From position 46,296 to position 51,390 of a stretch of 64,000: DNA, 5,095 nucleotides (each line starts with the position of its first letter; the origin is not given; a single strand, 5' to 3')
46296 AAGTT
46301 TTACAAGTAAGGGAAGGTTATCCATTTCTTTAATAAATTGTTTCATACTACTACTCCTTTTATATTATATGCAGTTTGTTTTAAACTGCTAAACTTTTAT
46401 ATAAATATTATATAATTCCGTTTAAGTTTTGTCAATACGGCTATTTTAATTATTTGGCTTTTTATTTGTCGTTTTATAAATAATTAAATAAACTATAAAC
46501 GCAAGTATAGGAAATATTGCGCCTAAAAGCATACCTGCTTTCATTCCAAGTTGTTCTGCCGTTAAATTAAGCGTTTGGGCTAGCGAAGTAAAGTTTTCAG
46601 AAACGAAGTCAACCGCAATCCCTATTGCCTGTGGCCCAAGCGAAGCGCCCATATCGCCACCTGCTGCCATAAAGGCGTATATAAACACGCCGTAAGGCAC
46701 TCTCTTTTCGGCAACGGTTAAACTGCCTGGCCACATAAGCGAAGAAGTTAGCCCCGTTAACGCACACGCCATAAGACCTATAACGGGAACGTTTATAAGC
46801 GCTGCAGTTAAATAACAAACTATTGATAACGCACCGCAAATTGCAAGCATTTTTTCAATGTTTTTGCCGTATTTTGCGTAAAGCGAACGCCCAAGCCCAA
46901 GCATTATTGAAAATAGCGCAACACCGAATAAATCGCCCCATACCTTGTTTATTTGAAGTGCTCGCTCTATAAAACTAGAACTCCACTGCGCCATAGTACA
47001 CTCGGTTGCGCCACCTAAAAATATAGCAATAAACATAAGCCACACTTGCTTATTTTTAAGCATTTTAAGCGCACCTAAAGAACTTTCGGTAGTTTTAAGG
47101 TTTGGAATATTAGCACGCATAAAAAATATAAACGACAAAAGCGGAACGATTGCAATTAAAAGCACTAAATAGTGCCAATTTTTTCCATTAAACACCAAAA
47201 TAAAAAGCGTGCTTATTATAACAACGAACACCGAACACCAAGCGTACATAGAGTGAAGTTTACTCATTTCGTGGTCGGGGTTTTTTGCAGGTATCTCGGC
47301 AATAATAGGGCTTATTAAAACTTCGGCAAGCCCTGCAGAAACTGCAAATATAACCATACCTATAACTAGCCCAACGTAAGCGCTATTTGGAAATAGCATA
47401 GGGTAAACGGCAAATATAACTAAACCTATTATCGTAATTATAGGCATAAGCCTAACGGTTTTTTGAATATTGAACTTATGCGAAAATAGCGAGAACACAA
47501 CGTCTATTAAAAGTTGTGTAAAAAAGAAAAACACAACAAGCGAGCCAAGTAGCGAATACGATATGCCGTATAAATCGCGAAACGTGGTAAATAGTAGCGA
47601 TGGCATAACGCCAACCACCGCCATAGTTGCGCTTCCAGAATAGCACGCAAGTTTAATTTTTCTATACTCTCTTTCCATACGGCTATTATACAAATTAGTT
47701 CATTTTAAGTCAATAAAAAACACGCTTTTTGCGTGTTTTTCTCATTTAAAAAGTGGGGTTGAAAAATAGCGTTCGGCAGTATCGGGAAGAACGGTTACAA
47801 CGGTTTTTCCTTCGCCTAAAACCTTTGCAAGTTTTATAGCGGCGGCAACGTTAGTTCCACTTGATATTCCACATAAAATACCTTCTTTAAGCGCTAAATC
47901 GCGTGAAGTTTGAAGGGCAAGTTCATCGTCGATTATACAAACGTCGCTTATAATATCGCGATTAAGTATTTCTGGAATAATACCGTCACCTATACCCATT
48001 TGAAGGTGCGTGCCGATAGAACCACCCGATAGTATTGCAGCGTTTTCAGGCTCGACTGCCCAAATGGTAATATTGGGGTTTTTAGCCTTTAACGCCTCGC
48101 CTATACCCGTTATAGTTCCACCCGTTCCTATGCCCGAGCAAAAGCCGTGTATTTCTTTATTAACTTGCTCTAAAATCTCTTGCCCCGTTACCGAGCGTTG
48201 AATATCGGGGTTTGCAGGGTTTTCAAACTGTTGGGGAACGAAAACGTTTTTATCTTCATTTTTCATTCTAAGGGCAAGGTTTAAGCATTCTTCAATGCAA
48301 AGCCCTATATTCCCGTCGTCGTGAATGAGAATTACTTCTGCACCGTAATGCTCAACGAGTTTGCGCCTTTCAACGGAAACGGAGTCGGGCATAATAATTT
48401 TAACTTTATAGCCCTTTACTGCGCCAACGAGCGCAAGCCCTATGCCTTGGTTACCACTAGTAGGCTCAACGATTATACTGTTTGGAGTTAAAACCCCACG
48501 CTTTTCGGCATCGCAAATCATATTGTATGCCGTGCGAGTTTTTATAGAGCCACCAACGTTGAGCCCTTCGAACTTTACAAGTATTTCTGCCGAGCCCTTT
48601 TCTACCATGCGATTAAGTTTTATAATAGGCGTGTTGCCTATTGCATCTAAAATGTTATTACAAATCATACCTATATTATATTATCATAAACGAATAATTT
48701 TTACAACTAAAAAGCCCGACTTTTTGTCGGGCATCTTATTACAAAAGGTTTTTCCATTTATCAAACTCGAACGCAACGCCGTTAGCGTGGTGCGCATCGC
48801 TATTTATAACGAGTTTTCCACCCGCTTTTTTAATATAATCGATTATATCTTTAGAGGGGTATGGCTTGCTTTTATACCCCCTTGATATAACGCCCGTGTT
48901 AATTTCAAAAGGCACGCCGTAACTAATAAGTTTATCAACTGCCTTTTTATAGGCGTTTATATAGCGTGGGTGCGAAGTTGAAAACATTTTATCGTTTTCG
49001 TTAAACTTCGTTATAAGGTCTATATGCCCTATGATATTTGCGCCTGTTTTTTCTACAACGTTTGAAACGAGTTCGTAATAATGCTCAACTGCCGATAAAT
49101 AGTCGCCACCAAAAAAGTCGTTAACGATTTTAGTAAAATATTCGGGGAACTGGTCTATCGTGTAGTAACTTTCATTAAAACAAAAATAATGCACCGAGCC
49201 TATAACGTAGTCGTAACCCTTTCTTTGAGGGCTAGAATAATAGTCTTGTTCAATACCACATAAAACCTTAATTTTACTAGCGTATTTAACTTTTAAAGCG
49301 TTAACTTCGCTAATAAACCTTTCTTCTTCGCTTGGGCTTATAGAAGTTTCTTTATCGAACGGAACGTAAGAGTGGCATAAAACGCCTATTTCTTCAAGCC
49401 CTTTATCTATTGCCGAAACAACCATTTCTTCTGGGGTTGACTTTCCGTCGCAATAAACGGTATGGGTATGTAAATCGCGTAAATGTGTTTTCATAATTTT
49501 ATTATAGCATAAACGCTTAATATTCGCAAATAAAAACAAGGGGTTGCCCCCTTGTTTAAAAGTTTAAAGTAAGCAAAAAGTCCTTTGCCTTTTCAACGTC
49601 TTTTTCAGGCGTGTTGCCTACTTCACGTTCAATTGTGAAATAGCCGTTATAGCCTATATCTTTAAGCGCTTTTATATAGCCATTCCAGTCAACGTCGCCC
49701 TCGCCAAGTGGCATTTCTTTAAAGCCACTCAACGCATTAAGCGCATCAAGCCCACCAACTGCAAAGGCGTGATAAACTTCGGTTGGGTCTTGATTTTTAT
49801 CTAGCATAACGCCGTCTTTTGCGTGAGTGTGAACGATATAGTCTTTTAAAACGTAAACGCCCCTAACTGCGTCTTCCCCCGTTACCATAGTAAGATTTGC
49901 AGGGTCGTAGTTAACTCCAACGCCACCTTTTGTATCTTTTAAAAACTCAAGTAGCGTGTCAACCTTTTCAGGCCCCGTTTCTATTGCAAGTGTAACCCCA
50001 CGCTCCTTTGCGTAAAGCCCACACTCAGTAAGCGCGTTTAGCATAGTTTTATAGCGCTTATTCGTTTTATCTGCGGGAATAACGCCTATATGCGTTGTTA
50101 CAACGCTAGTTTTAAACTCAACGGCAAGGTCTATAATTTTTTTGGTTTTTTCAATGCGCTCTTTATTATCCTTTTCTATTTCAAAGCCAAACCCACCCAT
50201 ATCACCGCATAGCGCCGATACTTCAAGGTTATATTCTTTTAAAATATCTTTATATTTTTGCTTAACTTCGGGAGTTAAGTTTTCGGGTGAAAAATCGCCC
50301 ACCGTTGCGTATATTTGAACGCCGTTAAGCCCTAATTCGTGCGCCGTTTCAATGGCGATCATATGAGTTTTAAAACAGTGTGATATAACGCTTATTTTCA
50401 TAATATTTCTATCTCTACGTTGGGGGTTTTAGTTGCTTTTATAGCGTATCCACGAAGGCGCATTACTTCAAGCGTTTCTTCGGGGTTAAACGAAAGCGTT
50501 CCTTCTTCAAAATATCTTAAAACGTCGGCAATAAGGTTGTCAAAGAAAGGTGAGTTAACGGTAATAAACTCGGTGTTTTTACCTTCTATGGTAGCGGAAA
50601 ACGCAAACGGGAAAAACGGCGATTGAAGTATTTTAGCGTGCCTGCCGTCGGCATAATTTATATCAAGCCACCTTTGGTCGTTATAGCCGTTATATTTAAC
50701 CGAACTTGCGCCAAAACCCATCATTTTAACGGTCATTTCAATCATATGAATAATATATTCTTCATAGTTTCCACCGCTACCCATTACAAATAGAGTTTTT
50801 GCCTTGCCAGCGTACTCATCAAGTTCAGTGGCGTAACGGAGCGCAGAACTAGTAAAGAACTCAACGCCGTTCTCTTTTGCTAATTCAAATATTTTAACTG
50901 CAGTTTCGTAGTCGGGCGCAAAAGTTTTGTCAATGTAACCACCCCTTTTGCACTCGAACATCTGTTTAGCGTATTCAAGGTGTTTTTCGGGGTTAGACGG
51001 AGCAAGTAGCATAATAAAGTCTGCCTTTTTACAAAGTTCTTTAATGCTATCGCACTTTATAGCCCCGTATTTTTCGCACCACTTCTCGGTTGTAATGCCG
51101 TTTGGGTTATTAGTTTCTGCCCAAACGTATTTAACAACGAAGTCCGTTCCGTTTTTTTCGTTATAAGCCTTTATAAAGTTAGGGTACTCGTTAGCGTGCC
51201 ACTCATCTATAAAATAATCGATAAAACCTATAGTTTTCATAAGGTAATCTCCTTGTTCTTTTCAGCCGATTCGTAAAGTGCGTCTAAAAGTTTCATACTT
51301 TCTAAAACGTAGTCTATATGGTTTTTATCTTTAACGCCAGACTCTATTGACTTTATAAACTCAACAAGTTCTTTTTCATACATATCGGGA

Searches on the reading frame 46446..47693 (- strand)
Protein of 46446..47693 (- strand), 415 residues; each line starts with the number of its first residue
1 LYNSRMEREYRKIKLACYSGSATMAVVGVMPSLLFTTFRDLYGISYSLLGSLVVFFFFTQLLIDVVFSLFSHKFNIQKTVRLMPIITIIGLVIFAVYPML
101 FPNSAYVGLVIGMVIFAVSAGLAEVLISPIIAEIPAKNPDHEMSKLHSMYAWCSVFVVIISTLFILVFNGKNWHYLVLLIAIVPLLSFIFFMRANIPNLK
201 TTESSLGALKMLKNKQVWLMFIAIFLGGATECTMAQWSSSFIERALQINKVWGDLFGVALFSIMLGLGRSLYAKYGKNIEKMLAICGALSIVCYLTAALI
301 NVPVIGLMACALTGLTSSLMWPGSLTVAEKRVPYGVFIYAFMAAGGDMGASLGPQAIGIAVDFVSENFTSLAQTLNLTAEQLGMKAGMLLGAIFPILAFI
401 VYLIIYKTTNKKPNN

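Call 9: search_protein_families(library=pfam, proteins=[window:46446-47693:-])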
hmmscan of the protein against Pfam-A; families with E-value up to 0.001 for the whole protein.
window:46446-47693:- (415 aa): 1 family
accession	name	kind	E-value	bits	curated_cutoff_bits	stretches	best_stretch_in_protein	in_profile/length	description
PF07690.21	MFS_1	-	1.6e-17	63.9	33.4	1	22-354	8-347/347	Major Facilitator Superfamily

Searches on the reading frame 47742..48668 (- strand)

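Call 9: search_protein_families(library=pfam, proteins=[window:47742-48668:-])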
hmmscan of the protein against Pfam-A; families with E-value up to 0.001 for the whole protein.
window:47742-48668:- (308 aa): 1 family
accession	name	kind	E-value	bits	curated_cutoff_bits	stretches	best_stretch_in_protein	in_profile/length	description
PF00291.31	PALP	-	8.3e-71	239.1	35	1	6-296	1-295/295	Pyridoxal-phosphate dependent enzyme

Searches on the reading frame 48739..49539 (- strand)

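Call 9: search_protein_families(library=pfam, proteins=[window:48739-49539:-])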
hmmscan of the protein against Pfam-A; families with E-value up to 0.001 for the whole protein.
window:48739-49539:- (266 aa): 1 family
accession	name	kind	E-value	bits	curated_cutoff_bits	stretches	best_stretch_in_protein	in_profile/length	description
PF02811.25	PHP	-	1.1e-18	68.6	26.4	1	22-215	1-163/164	PHP domain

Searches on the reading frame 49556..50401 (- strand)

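Call 9: search_protein_families(library=pfam, proteins=[window:49556-50401:-])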
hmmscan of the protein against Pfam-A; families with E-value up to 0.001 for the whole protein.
window:49556-50401:- (281 aa): 1 family
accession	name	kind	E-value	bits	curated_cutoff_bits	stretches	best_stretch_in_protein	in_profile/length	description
PF01261.30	AP_endonuc_2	-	2.5e-36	126.1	31.1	1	18-277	2-247/249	Xylose isomerase-like TIM barrel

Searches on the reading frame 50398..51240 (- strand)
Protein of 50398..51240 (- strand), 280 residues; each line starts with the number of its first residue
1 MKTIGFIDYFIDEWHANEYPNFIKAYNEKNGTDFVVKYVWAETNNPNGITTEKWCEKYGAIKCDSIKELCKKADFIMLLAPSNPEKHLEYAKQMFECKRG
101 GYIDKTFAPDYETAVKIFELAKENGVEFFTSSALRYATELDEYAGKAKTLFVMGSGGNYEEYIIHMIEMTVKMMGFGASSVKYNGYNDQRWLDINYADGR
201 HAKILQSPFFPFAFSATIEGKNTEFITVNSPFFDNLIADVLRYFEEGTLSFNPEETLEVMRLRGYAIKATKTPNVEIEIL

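Call 9: search_protein_families(library=pfam, proteins=[window:50398-51240:-])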
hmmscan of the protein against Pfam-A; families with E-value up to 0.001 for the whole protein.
window:50398-51240:- (280 aa): 1 family
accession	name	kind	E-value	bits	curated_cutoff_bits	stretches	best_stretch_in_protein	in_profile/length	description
PF01408.29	GFO_IDH_MocA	-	0.001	20.2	24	0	49-129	37-117/120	Oxidoreductase family, NAD-binding Rossmann fold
